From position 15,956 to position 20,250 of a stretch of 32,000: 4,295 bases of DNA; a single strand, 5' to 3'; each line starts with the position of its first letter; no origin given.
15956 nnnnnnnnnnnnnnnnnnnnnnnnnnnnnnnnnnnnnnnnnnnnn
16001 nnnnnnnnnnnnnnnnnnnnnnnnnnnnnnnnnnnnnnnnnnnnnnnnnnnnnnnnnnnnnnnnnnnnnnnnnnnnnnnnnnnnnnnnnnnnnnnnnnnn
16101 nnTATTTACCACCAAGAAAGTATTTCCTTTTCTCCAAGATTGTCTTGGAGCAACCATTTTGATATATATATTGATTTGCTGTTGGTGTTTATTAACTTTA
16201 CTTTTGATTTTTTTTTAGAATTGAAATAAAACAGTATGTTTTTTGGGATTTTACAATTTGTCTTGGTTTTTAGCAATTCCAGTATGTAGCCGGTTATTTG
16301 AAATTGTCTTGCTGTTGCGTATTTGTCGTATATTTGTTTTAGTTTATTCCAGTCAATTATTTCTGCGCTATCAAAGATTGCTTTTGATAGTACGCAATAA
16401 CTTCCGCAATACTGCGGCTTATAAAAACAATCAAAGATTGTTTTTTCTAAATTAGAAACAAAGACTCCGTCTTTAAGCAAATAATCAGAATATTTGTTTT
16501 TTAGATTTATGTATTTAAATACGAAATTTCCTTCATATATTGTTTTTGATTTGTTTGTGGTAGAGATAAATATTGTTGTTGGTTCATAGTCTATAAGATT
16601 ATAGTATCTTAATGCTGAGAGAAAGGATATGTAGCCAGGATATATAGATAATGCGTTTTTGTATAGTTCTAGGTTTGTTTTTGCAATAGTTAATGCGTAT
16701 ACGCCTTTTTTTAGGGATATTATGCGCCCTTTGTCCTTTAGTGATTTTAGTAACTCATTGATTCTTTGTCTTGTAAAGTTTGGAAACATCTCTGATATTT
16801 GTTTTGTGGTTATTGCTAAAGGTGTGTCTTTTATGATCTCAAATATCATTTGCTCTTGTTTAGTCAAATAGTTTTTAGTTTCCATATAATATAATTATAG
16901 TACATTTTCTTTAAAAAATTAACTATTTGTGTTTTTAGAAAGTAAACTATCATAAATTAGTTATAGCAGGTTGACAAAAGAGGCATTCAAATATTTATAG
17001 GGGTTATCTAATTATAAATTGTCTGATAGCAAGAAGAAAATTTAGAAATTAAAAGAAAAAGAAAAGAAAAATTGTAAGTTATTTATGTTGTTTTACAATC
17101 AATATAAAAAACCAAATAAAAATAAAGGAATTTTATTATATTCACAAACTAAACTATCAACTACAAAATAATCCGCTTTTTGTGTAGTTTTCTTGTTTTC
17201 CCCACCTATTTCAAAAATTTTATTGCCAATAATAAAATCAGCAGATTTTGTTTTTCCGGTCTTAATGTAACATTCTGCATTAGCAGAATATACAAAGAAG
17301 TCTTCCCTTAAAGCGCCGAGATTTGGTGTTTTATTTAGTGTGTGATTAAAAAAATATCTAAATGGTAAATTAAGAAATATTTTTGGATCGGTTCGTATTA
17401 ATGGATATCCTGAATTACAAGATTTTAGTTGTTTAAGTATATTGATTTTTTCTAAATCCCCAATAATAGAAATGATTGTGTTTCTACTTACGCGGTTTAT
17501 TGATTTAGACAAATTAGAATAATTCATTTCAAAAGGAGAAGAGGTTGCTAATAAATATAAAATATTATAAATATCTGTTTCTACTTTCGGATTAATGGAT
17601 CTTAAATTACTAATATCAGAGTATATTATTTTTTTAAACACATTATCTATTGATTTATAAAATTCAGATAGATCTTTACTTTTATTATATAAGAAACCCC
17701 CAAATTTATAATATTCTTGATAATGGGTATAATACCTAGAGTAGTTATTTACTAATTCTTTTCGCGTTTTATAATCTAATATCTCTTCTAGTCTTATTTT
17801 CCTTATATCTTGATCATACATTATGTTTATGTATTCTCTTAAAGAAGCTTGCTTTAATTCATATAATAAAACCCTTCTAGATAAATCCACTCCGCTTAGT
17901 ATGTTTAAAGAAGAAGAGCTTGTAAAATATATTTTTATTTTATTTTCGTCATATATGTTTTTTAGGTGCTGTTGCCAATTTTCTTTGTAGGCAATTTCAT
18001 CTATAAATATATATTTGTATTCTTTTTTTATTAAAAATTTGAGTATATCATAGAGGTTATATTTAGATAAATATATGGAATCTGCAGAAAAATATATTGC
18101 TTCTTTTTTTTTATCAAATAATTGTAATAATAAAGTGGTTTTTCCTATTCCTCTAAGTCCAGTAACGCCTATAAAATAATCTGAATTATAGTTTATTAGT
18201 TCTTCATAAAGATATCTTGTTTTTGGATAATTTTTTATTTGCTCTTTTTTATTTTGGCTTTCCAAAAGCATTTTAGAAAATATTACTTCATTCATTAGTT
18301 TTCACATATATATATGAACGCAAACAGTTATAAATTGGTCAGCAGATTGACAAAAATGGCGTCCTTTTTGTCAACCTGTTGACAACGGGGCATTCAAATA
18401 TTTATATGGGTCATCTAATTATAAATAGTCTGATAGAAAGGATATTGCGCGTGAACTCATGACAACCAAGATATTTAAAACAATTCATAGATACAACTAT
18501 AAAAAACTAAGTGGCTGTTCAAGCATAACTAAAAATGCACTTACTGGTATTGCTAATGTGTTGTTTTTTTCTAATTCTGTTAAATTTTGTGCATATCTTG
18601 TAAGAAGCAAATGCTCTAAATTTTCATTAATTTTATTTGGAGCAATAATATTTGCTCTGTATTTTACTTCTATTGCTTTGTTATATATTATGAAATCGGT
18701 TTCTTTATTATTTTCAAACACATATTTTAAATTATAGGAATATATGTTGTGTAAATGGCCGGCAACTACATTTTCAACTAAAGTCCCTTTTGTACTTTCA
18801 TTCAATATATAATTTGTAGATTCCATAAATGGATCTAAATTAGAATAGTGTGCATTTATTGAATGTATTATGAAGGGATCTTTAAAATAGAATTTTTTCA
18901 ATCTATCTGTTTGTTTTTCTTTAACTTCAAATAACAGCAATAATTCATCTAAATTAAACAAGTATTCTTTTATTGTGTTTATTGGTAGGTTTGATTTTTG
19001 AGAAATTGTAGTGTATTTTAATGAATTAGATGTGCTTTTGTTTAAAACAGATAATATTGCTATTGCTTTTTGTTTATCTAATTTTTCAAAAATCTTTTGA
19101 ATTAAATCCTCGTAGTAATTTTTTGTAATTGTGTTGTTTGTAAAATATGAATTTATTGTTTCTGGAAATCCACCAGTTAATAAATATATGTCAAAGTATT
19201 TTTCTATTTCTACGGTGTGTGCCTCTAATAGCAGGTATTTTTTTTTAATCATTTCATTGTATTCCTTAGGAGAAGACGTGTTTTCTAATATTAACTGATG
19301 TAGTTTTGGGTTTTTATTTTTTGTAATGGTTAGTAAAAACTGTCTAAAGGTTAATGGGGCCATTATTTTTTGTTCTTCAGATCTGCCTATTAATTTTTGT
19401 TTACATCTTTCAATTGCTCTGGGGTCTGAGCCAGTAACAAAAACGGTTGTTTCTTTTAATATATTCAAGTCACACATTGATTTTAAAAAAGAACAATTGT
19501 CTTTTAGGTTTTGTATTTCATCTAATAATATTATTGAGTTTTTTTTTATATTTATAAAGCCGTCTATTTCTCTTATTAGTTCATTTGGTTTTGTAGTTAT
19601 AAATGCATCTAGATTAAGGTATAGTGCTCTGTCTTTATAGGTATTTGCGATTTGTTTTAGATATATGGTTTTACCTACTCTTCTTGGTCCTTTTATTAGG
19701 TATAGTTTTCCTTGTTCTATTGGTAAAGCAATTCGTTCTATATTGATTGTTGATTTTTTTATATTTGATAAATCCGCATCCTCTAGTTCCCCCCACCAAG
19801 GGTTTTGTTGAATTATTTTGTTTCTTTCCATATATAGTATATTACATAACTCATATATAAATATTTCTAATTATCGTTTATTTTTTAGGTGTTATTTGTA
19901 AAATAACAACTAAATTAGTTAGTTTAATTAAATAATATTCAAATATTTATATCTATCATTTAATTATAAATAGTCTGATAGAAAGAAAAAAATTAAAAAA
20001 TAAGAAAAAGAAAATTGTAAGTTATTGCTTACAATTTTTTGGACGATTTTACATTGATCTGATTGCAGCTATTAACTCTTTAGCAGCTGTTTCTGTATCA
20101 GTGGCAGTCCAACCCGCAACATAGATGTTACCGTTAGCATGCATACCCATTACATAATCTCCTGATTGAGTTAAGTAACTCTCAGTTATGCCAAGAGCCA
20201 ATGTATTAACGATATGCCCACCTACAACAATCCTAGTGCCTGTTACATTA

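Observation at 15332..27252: Defence-like island: three AbiEi/AbiEii-like pairs plus three COG1373-type ATPase paralogues wrapped around the S-layer gene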

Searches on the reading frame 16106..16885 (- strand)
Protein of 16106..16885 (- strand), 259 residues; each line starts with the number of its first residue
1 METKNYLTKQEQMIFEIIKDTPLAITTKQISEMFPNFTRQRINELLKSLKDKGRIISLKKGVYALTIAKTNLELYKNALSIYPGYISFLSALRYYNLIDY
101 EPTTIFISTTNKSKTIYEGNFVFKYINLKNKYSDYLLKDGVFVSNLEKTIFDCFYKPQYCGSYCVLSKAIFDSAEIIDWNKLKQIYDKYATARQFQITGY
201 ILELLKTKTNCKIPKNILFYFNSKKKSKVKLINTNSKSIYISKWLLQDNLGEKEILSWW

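Call 3: search_protein_families(library=pfam, proteins=[window:16106-16885:-], max_evalue=0.01)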
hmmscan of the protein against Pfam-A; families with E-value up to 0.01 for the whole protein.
window:16106-16885:- (259 aa): 2 families
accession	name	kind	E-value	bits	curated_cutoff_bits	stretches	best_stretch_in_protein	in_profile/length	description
PF09407.15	AbiEi_1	-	0.00017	22.2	22.2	1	85-204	19-142/142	AbiEi antitoxin C-terminal domain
PF18954.5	DUF5697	-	0.0016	19.1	27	0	15-68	4-56/161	Family of unknown function (DUF5697)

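Call 4: search_protein_families(library=padloc, proteins=[window:16106-16885:-], max_evalue=0.01)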
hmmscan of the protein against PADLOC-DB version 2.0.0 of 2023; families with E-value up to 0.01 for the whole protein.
window:16106-16885:- (259 aa): 31 families (the best 25 are shown)
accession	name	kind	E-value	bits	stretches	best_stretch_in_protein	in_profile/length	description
PDLC02267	AbiEi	-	3.2e-41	139.4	1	7-258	2-250/252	AbiEi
PDLC02269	AbiEi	-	1.1e-17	62.2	1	28-246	16-234/251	AbiEi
PDLC02287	AbiEi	-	2.8e-16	57.9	1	39-246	25-234/253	AbiEi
PDLC02266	AbiEi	-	1.2e-14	52.3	1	12-249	5-251/258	AbiEi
PDLC02241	AbiEi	-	2.4e-14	51.6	1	23-196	13-189/199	AbiEi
PDLC02272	AbiEi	-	3.4e-13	47.9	1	24-192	15-185/200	AbiEi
PDLC02230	AbiEi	-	1.1e-12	46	1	26-155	5-136/192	AbiEi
PDLC02282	AbiEi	-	5.6e-12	43.6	1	23-244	16-248/260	AbiEi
PDLC02265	AbiEi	-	4e-11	41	1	44-158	30-152/198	AbiEi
PDLC02225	AbiEi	-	2.8e-10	38.2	1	9-163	5-154/198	AbiEi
PDLC02276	AbiEi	-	5.9e-09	33.8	1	46-254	37-258/270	AbiEi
PDLC02275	AbiEi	-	8.4e-09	33.7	1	25-202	13-181/184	AbiEi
PDLC02270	AbiEi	-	1.4e-08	32.2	1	24-244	12-249/265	AbiEi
PDLC02283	AbiEi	-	8.3e-08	30.2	1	44-161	33-158/201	AbiEi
PDLC02237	AbiEi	-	4.1e-07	27.9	1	35-114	42-123/285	AbiEi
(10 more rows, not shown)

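Call 67: search_protein_families(library=ncbifam, proteins=[window:16106-16885:-], max_evalue=0.001)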
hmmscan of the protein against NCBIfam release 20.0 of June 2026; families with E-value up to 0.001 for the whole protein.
window:16106-16885:- (259 aa): 1 family
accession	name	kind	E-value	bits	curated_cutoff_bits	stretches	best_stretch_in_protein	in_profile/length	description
NF047376.1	TAA_AbiEi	equivalog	0.00015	21.6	150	1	16-116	12-118/172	type IV toxin-antitoxin system AbiEi family antitoxin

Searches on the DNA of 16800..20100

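Call 103: search_rna_families(source=window, start=16800, end=20100, threshold=evalue, max_evalue=1)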
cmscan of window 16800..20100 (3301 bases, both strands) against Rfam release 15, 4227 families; matches with E-value up to 1: 1.
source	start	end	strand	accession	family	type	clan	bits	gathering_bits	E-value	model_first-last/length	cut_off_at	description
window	18336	18384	-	RF03516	MIR5229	Gene; miRNA;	-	20.3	80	0.95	1-87/87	no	MIR5229 microRNA precursor family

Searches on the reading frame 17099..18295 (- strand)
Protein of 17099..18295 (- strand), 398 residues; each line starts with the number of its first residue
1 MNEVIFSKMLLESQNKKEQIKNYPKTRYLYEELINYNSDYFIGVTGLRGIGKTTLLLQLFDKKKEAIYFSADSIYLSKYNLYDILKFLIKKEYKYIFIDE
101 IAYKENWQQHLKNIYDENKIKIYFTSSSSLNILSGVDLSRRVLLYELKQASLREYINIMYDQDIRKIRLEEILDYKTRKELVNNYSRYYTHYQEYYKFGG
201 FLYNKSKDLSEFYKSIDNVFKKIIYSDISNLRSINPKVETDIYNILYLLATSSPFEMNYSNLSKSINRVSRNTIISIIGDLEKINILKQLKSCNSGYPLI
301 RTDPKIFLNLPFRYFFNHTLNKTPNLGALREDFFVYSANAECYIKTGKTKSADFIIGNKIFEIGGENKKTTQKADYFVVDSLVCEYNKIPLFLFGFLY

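Call 3: search_protein_families(library=pfam, proteins=[window:17099-18295:-], max_evalue=0.01)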
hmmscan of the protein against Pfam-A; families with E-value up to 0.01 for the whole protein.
window:17099-18295:- (398 aa): 4 families
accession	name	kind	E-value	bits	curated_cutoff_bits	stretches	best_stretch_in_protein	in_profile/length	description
PF13173.12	AAA_14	-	2.9e-23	82.7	27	1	41-155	4-128/129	AAA domain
PF00931.28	NB-ARC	-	7.1e-05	22.6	23.5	0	29-65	8-44/248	NB-ARC domain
PF13401.12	AAA_22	-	0.0048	17.6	27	0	39-75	5-45/130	AAA domain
PF01637.24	ATPase_2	-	0.0089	16.3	33.2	1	31-94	12-72/225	ATPase domain predominantly from Archaea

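Call 4: search_protein_families(library=padloc, proteins=[window:17099-18295:-], max_evalue=0.01)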
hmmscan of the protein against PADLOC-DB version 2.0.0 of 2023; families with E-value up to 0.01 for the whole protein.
window:17099-18295:- (398 aa): 5 families
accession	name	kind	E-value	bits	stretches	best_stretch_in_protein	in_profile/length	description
PDLC04787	PDC-S01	-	1.9e-20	71.1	1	23-317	11-304/412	-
PDLC04789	PDC-S01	-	3.3e-17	60.6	1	36-294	14-250/375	-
PDLC04790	PDC-S01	-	8.5e-11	39.2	1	42-292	30-272/422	-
PDLC04791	PDC-S01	-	3e-07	27.5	1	39-137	19-130/395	-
PDLC02911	VakA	-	0.00091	17.8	1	41-85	4-35/163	-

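Call 67: search_protein_families(library=ncbifam, proteins=[window:17099-18295:-], max_evalue=0.001)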
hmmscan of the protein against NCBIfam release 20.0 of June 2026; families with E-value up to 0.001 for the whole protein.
window:17099-18295:- (398 aa): 0 families

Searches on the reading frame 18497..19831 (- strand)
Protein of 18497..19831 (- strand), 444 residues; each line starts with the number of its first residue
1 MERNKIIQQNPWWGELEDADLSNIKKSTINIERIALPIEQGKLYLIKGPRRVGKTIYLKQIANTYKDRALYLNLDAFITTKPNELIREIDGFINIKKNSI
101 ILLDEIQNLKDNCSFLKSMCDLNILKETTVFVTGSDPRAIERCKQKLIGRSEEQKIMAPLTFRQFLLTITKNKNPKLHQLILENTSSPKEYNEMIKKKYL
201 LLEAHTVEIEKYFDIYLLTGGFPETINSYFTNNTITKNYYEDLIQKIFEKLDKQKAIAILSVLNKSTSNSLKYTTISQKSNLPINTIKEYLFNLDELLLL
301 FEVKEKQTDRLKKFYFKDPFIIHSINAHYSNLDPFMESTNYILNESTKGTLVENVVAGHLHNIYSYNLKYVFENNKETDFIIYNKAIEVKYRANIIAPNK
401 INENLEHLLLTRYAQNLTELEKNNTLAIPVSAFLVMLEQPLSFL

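Call 3: search_protein_families(library=pfam, proteins=[window:18497-19831:-], max_evalue=0.01)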
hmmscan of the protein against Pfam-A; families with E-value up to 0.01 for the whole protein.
window:18497-19831:- (444 aa): 5 families
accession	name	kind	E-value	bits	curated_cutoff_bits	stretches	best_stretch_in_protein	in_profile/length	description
PF13173.12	AAA_14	-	1.3e-21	77.4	27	1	41-166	2-129/129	AAA domain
PF13635.12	DUF4143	-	4.6e-13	49.7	28.1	1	244-391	4-159/160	Domain of unknown function (DUF4143)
PF00004.35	AAA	-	3.2e-05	24.8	21.2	1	45-136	2-110/131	ATPase family associated with various cellular activities (AAA)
PF13401.12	AAA_22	-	8.2e-05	23.4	27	0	40-96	4-61/130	AAA domain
PF25199.1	nSTAND_NTPase5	-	0.002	18.4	34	1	37-131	37-129/145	Novel STAND NTPase 5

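Call 4: search_protein_families(library=padloc, proteins=[window:18497-19831:-], max_evalue=0.01)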
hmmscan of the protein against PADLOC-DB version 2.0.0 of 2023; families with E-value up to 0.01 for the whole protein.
window:18497-19831:- (444 aa): 8 families
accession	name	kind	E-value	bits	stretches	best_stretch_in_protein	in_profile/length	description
PDLC04787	PDC-S01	-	1.5e-24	84.6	1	31-387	17-349/412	-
PDLC04786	PDC-S01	-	2.9e-20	70.4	1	45-395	24-390/439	-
PDLC04790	PDC-S01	-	4.1e-20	69.9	1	39-395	25-371/422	-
PDLC04789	PDC-S01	-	6.1e-20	69.6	1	33-333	9-282/375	-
PDLC04788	PDC-S01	-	3.9e-17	60.3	1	45-365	23-345/448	-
PDLC04791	PDC-S01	-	7.2e-15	52.6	2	42-155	20-141/395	-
PDLC04792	PDC-S01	-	2e-13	47.8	1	40-237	18-211/452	-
PDLC04140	mad8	-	3e-05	21.7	1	29-278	15-168/314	mads_8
